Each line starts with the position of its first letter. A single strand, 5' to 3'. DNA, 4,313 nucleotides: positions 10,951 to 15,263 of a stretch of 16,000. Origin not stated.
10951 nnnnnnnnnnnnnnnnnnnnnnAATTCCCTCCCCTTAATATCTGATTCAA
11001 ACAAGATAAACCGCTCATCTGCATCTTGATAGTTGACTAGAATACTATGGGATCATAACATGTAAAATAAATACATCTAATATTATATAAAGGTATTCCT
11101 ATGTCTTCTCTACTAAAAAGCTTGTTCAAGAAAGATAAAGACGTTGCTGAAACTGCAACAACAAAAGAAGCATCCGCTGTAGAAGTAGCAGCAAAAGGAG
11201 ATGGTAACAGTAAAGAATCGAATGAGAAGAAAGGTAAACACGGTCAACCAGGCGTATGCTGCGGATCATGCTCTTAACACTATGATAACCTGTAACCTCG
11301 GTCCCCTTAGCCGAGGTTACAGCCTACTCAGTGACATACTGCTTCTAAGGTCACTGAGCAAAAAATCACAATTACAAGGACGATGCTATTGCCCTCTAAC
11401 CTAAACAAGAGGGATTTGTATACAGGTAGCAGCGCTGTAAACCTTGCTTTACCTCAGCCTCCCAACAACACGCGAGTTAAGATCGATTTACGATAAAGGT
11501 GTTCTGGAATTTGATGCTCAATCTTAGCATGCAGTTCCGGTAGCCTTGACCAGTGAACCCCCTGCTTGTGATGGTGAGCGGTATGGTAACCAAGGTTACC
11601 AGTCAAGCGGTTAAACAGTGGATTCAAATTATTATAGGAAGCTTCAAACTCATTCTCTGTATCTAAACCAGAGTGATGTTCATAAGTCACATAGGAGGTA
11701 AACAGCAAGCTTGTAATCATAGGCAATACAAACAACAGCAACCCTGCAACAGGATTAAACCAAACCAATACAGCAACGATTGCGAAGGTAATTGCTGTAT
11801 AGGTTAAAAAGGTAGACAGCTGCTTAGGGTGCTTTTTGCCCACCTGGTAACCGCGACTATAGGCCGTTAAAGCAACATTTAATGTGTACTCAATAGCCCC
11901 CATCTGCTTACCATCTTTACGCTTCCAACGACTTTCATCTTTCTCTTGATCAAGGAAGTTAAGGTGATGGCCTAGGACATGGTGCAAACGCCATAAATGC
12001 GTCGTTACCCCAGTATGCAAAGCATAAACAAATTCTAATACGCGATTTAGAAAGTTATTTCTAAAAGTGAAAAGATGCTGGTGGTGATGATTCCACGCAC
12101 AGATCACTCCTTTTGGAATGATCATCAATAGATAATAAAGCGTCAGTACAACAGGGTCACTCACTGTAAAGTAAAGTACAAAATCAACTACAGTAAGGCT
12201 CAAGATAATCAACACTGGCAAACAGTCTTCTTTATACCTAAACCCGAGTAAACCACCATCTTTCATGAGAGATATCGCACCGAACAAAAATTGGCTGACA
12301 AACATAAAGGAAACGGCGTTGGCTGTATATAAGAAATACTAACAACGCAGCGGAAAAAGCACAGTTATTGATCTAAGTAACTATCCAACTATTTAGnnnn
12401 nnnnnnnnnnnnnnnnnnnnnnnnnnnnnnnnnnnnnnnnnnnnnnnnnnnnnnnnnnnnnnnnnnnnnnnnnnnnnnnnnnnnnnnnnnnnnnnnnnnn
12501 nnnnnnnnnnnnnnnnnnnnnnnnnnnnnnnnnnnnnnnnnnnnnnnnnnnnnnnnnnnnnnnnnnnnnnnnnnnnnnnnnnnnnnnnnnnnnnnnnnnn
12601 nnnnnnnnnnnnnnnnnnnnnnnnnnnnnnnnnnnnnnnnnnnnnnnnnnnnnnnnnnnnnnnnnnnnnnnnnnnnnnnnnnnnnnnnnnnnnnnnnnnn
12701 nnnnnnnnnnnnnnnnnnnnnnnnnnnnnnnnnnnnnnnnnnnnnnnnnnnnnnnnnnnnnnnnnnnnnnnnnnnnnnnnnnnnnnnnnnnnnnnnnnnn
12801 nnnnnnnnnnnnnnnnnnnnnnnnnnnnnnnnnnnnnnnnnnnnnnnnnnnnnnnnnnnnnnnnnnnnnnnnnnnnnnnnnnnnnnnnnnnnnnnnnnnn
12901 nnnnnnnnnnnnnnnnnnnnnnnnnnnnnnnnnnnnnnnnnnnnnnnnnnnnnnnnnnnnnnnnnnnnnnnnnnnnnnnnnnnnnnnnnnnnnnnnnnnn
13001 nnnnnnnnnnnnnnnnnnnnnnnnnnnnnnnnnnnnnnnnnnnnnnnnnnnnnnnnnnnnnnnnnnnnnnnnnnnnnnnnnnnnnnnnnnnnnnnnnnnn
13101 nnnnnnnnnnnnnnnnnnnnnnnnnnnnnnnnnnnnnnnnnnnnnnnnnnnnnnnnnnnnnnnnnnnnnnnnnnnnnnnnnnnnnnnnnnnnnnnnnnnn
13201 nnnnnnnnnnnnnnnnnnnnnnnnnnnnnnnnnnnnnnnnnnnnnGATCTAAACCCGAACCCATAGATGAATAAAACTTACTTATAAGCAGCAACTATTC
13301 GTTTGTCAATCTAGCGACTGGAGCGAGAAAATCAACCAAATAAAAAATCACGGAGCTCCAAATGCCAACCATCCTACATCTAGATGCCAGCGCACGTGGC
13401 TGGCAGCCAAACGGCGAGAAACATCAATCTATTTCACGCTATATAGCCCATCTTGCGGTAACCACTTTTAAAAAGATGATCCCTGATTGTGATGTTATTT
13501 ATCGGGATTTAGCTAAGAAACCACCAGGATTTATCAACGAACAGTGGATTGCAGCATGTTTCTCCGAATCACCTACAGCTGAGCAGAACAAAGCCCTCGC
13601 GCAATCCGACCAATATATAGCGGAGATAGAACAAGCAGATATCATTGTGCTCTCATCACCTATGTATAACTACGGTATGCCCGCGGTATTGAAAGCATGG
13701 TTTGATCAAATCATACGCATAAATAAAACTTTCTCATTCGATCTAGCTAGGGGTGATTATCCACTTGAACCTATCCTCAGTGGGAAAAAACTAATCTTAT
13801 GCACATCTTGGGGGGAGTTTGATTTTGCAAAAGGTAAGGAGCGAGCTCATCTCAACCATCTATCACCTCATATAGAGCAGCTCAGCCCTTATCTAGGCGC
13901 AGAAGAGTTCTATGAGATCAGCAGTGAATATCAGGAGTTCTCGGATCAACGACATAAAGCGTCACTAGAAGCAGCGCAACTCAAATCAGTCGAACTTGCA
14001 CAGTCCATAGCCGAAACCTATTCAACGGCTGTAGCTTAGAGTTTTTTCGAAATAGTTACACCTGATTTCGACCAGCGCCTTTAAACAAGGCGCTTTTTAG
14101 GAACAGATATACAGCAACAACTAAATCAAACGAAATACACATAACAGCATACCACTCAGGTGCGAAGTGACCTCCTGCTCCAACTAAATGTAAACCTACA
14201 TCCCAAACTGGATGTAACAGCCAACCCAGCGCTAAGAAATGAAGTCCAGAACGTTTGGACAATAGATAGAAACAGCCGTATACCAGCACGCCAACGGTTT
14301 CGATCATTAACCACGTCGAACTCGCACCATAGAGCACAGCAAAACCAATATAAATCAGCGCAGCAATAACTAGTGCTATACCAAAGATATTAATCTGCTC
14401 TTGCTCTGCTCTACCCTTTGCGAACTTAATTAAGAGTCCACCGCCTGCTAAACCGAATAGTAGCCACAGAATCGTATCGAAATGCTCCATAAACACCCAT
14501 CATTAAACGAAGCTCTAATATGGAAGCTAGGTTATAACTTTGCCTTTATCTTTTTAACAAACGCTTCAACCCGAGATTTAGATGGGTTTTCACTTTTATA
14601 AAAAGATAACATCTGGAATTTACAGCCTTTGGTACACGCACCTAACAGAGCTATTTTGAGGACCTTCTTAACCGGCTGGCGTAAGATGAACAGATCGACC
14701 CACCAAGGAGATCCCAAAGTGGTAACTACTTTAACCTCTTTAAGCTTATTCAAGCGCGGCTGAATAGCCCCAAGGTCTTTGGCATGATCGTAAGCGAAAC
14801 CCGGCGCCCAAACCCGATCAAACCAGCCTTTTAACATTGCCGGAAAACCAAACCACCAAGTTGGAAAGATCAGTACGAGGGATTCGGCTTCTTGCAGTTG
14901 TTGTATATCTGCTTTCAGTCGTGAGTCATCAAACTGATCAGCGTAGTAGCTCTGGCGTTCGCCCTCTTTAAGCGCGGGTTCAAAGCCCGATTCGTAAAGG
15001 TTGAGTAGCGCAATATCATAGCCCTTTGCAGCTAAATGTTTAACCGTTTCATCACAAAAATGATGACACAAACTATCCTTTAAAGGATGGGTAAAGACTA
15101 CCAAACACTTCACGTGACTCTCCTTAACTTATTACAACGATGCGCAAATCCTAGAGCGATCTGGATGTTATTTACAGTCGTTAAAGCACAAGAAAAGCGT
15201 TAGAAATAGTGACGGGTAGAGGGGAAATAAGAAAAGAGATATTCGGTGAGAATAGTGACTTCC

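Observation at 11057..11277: Untracked 58-aa ORF ending in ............, preceded by an hmp-like operator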

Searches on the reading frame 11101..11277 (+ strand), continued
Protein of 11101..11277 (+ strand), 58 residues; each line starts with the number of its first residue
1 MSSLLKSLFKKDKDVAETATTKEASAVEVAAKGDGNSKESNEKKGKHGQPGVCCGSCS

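Call 49: find_homologous_proteins(query=A4, max_evalue=0.0001)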
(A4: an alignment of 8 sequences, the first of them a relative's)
Query A4 (8 sequences) (53 aa, profile of the alignment): 186 proteins with E <= 0.0001 among 918 candidates; the best 120 are listed.
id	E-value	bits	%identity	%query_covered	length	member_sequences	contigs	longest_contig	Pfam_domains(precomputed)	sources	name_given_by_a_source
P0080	1.3e-23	101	57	100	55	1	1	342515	-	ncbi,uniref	ncbi:CCGSCS motif protein [Photobacterium sp. MCCC 1A19761]|uniref:CCGSCS motif protein n=1 Tax=Phot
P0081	2.7e-23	100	52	100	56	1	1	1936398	-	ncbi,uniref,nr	ncbi:CCGSCS motif protein [Photobacterium sp. TY1-4]|uniref:CCGSCS motif protein n=1 Tax=Photobacter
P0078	5.2e-23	99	56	100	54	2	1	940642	-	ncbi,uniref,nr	ncbi:CCGSCS motif protein [Vibrio algicola]|uniref:CCGSCS motif protein n=1 Tax=Vibrio algicola TaxI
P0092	4.8e-22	96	53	100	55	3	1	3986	-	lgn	-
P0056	8.3e-22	95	48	100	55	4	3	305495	-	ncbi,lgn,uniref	ncbi:CCGSCS motif protein [Photobacterium swingsii]|uniref:CCGSCS motif protein n=1 Tax=Photobacteri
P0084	9.4e-21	92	54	100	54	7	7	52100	-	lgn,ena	-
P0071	1.4e-20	91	50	100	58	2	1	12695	-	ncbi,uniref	ncbi:CCGSCS motif protein [Aliivibrio kagoshimensis]|uniref:CCGSCS motif protein n=1 Tax=Aliivibrio 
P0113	5.2e-20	90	43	100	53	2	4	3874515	-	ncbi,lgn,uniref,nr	ncbi:CCGSCS motif protein [Photobacterium gaetbulicola]|uniref:CCGSCS motif protein n=1 Tax=Photobac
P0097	8.0e-20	89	47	100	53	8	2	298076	-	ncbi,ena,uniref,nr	ncbi:CCGSCS motif protein [Photobacterium alginatilyticum]|uniref:CCGSCS motif protein n=1 Tax=Photo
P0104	8.9e-20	89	100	100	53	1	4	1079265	-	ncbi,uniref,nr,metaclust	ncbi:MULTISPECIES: CCGSCS motif protein [Vibrio]|uniref:CCGSCS motif protein n=1 Tax=Vibrio haliotic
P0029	3.4e-19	87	52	100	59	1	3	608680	-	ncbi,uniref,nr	ncbi:CCGSCS motif protein [Photobacterium sanguinicancri]|uniref:CCGSCS motif protein n=1 Tax=Photob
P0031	3.5e-19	87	47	100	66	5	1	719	-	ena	-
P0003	5.5e-19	86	45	100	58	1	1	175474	-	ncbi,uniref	ncbi:CCGSCS motif protein [Photobacterium minamisatsumaniensis]|uniref:CCGSCS motif protein n=1 Tax=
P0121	1.1e-18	85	82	100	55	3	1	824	-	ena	-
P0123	1.1e-18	85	43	100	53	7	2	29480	-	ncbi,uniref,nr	ncbi:CCGSCS motif protein [Photobacterium sp. ZSDE20]|uniref:CCGSCS motif protein n=1 Tax=Photobacte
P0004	2.9e-17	81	43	100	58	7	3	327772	-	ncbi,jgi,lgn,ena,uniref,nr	ncbi:CCGSCS motif protein [Photobacterium indicum]|uniref:CCGSCS motif protein n=1 Tax=Photobacteriu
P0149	1.8e-11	62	37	100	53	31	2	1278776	-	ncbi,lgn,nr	ncbi:CCGSCS motif protein [Marinobacter nauticus]|nr:CCGSCS motif protein [Marinobacter nauticus] MB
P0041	4.0e-8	52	50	100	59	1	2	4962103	-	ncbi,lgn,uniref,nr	ncbi:CCGSCS motif protein [Shewanella violacea]|uniref:CCGSCS motif protein n=1 Tax=Shewanella viola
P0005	1.0e-7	50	42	100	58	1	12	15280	-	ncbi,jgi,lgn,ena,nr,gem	ncbi:MAG TPA: CCGSCS motif protein [Alcanivoracaceae bacterium]|nr:CCGSCS motif protein [Alcanivorac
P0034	7.3e-7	47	72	47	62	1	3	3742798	-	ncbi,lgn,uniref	ncbi:CCGSCS motif protein [Halomonas sp. E19]|uniref:CCGSCS motif protein n=1 Tax=unclassified Halom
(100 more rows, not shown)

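Call 56: search_solved_structures(query=A5, max_evalue=10, show_alignments=3)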
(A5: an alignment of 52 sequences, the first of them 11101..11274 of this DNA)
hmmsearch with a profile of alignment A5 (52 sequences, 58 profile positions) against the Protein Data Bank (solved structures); distinct sequences matched with E-value up to 10: 0.

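Call 59: predict_structure(alignment_id=A5)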
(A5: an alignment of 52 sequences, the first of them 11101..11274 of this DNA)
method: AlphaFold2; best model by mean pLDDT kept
length: 58 residues; sequences in the alignment: 52
mean_pLDDT: 57.3   pTM: 0.18
mean pLDDT of the five models: 57.3, 56.2, 56.1, 54.3, 54.0
residues with pLDDT >= 90: 0; 70-90: 6; 50-70: 42; < 50: 10
segments of 3 or more residues with pLDDT < 50: 33-42
pLDDT, mean of each block of 10 residues (from residue 1): 69 60 52 47 55 61
secondary structure, 60 per line:
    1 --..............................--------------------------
elements in order: H3-32

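Call 64: find_encoding_contigs(protein=P0149, flank=5000, max_places=2)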
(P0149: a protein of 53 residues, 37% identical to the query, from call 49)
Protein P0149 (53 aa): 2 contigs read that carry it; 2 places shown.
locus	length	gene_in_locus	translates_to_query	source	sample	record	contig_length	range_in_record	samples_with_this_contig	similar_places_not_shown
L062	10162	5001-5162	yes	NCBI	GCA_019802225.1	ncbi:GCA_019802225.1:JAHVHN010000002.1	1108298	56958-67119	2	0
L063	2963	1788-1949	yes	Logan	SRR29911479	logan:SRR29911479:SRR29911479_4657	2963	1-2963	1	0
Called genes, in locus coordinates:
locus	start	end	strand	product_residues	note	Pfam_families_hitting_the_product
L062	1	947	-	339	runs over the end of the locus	PF00274:Glycolytic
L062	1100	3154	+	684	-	-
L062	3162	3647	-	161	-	PF13527:Acetyltransf_9 (faint), PF00583:Acetyltransf_1, PF13673:Acetyltransf_10, PF13508:Acetyltransf_7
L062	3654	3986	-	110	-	PF00892:EamA (weak), PF00893:Multi_Drug_Res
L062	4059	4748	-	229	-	PF01177:Asp_Glu_race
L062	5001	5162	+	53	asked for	-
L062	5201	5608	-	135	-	-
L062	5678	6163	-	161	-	-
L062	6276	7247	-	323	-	PF00892:EamA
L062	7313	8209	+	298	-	PF00126:HTH_1, PF03466:LysR_substrate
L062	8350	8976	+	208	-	PF00881:Nitroreductase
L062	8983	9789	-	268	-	PF13431:TPR_17 (faint)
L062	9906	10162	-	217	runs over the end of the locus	PF00165:HTH_AraC (faint), PF12833:HTH_18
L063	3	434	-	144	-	?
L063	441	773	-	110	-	PF00892:EamA (weak), PF00893:Multi_Drug_Res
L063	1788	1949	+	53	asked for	-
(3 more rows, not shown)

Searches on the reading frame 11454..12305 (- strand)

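Call 4: search_protein_families(library=ncbifam, proteins=[window:11454-12305:-], max_evalue=0.01)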
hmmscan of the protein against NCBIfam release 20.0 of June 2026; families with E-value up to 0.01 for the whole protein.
window:11454-12305:- (283 aa): 1 family
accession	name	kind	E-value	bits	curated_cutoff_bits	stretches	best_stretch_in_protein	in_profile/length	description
NF052549.1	FAdesatDesBBac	equivalog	0.00015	21.2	500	1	162-275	185-302/340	Delta(10) desaturase DesB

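Call 10: search_protein_families(library=pfam, proteins=[window:11454-12305:-], max_evalue=1)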
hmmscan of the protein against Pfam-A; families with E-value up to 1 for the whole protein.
window:11454-12305:- (283 aa): 2 families
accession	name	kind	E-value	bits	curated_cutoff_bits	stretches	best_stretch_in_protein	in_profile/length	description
PF00487.30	FA_desaturase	-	1.2e-35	123.9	29.7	1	53-270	5-246/253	Fatty acid desaturase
PF14256.11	YwiC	-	0.012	16.3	25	1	152-209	51-102/126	YwiC-like protein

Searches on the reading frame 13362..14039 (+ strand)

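Call 4: search_protein_families(library=ncbifam, proteins=[window:13362-14039:+], max_evalue=0.01)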
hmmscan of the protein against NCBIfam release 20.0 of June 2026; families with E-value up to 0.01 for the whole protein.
window:13362-14039:+ (225 aa): 8 families
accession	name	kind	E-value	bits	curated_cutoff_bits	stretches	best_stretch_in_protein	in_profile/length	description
NF002370.0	PRK01355.1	subfamily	2.3e-14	53.3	143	1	19-128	13-114/199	FMN-dependent NADH-azoreductase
NF010075.0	PRK13556.1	subfamily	5.6e-14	52.6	188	1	19-186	13-178/208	FMN-dependent NADH-azoreductase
NF002044.1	PRK00871.1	equivalog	6.6e-10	38.6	210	1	87-180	50-138/170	glutathione-regulated potassium-efflux system oxidoreductase KefF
NF010074.0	PRK13555.1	equivalog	3e-09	36.5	432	1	21-147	37-163/230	FMN-dependent NADH-azoreductase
NF003430.0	PRK04930.1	equivalog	4.3e-06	26.2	240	1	89-126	59-94/184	glutathione-regulated potassium-efflux system ancillary protein KefG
TIGR03566.1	FMN_reduc_MsuE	equivalog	3.9e-05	23.5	212.5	1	74-117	51-94/174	FMN reductase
TIGR03567.1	FMN_reduc_SsuE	equivalog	0.004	17.1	164.05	1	83-115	57-89/171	NADPH-dependent FMN reductase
NF007280.0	PRK09739.1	equivalog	0.0098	15.6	162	0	83-118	71-106/199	NAD(P)H oxidoreductase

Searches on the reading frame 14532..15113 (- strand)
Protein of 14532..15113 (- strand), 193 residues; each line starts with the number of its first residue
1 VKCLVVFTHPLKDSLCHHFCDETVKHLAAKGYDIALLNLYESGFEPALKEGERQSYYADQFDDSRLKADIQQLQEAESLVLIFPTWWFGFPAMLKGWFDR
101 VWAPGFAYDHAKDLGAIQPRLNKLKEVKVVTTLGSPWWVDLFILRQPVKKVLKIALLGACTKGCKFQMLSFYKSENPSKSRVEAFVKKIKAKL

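Call 10: search_protein_families(library=pfam, proteins=[window:14532-15113:-], max_evalue=1)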
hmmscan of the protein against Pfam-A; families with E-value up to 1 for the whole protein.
window:14532-15113:- (193 aa): 2 families
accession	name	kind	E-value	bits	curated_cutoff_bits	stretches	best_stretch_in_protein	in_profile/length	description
PF02525.22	Flavodoxin_2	-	3.7e-30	105.6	27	1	1-136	1-137/198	Flavodoxin-like fold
PF03358.20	FMN_red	-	1e-08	35.3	24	1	1-101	1-96/152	NADPH-dependent FMN reductase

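Call 12: search_protein_families(library=ncbifam, proteins=[window:14532-15113:-], max_evalue=0.001)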
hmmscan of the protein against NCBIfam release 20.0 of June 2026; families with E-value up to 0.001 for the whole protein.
window:14532-15113:- (193 aa): 4 families
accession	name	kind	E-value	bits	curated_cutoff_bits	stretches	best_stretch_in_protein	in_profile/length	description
NF007280.0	PRK09739.1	equivalog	3.7e-29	101.8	162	1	1-114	4-118/199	NAD(P)H oxidoreductase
NF002044.1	PRK00871.1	equivalog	2.4e-11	43.3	210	1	66-134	45-106/170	glutathione-regulated potassium-efflux system oxidoreductase KefF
NF002370.0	PRK01355.1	subfamily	1.5e-07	31.1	143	1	30-137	35-139/199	FMN-dependent NADH-azoreductase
NF003430.0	PRK04930.1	equivalog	2e-07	30.5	240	1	56-111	44-97/184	glutathione-regulated potassium-efflux system ancillary protein KefG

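Call 62: find_encoding_contigs(protein=window:14532-15113:-, flank=10000, max_places=1)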
Protein window:14532-15113:- (193 aa): 2 contigs read that carry it; 1 place shown.
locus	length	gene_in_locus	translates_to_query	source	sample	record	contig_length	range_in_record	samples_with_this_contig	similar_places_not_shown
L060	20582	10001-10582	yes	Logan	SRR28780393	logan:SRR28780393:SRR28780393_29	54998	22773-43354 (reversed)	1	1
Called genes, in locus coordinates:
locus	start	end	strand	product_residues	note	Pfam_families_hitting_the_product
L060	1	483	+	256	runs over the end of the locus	PF00497:SBP_bac_3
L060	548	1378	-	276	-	PF08668:HDOD, PF01966:HD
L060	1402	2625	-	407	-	PF00027:cNMP_binding, PF00563:EAL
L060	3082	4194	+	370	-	PF00532:Peripla_BP_1, PF13407:Peripla_BP_4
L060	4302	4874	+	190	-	PF28474:DUF8412, PF13376:OmdA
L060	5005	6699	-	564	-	PF00672:HAMP, PF00015:MCPsignal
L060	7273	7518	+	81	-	PF09932:DUF2164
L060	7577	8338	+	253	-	PF00497:SBP_bac_3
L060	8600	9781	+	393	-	PF00108:Thiolase_N, PF00109:ketoacyl-synt (faint), PF02803:Thiolase_C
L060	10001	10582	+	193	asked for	PF02525:Flavodoxin_2, PF03358:FMN_red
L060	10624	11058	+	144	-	PF19473:DUF6010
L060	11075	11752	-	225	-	PF02525:Flavodoxin_2, PF03358:FMN_red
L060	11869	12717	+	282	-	PF00126:HTH_1, PF03466:LysR_substrate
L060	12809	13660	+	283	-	PF00487:FA_desaturase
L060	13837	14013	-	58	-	-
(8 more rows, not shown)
